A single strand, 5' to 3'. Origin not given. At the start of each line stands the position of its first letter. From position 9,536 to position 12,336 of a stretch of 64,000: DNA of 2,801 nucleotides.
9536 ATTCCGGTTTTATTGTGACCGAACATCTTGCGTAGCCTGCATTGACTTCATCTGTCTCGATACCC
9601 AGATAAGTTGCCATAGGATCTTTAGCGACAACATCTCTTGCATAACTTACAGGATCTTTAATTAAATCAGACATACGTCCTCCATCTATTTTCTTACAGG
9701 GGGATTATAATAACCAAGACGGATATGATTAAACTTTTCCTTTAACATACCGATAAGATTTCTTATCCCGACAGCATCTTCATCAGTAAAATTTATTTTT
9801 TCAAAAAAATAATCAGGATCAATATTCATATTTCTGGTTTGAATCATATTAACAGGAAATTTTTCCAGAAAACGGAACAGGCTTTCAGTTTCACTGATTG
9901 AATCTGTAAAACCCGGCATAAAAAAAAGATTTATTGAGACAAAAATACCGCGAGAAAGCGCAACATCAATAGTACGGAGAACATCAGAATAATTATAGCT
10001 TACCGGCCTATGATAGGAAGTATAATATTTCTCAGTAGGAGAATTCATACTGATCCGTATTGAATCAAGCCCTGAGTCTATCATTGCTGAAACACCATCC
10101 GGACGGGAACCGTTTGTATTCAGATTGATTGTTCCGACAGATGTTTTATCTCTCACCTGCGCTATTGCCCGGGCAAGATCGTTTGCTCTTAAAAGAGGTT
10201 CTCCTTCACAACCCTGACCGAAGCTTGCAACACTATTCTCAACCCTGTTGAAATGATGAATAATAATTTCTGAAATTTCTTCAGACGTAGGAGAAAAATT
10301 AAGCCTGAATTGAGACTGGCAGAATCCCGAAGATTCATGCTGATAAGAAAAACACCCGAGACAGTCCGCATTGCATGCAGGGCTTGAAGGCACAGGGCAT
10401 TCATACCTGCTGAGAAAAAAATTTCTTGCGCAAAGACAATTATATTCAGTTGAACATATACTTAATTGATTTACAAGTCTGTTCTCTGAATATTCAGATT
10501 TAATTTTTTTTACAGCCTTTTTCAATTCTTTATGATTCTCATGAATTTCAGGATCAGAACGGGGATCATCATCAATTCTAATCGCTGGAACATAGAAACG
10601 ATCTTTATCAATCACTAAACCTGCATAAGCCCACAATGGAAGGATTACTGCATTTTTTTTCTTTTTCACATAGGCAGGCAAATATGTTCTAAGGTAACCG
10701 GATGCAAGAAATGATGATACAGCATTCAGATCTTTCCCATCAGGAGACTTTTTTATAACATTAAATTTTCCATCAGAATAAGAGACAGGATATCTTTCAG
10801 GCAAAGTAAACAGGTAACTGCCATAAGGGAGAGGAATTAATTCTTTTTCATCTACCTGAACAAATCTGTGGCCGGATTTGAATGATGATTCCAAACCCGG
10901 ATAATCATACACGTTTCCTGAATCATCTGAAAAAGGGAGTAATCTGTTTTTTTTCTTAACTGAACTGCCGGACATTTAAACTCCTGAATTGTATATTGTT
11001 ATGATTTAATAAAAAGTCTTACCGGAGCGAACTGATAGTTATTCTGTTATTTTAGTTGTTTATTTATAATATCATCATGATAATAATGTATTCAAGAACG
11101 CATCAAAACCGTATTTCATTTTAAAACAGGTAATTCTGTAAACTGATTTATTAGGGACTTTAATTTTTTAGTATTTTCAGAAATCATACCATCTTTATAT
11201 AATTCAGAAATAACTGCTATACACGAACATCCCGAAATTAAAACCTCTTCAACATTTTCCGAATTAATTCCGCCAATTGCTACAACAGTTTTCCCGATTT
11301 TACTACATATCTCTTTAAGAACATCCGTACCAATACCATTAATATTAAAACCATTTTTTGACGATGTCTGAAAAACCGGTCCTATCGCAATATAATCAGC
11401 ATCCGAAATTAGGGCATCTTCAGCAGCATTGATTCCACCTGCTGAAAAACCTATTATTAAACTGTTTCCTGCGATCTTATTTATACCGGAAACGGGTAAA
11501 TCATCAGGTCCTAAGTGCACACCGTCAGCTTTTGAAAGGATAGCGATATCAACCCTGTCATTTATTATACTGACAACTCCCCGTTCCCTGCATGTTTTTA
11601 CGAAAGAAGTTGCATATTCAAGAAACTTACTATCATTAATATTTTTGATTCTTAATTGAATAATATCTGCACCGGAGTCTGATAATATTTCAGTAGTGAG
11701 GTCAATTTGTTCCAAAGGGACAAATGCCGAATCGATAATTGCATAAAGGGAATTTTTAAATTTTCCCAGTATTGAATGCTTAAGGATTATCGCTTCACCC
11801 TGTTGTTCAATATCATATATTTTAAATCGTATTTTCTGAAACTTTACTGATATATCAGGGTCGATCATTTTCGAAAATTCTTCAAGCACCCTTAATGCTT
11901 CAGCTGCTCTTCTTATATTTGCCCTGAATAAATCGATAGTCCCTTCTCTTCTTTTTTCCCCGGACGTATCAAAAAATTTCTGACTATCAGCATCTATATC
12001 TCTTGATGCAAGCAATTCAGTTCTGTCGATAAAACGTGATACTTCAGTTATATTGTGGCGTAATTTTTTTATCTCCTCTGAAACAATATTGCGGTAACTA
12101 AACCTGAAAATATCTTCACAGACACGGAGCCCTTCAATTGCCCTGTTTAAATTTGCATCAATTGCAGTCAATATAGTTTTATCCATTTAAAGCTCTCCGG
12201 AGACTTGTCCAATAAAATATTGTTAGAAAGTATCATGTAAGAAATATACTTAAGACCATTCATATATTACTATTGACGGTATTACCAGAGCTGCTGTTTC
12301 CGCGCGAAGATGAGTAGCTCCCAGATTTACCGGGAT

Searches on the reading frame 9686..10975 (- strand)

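Call 66: search_protein_families(library=pfam, proteins=[window:9686-10975:-], max_evalue=0.000001)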
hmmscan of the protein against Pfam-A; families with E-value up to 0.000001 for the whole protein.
window:9686-10975:- (429 aa): 1 family
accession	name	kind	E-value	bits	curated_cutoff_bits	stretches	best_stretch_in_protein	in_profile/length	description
PF04055.27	Radical_SAM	-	3e-16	60.5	29.5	1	196-359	2-157/166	Radical SAM superfamily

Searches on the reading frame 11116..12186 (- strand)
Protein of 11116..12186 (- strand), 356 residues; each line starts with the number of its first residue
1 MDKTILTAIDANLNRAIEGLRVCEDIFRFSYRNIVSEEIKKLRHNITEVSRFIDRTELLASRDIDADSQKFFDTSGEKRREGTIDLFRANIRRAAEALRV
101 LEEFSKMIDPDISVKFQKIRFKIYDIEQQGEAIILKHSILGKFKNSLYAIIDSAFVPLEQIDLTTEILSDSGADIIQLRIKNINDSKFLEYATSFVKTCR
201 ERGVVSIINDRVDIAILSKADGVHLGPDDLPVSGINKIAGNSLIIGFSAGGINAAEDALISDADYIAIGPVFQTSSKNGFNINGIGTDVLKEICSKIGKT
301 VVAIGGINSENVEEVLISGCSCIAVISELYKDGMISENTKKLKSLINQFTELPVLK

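Call 66: search_protein_families(library=pfam, proteins=[window:11116-12186:-], max_evalue=0.000001)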
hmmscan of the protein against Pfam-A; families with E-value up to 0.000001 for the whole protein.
window:11116-12186:- (356 aa): 2 families
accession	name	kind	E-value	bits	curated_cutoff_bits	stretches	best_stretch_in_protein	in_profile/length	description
PF02581.23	TMP-TENI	-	1.5e-48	165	27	1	147-328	1-179/180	Thiamine monophosphate synthase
PF17792.6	ThiD2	-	6.1e-33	114.3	23.5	1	9-128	3-123/124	ThiD2 family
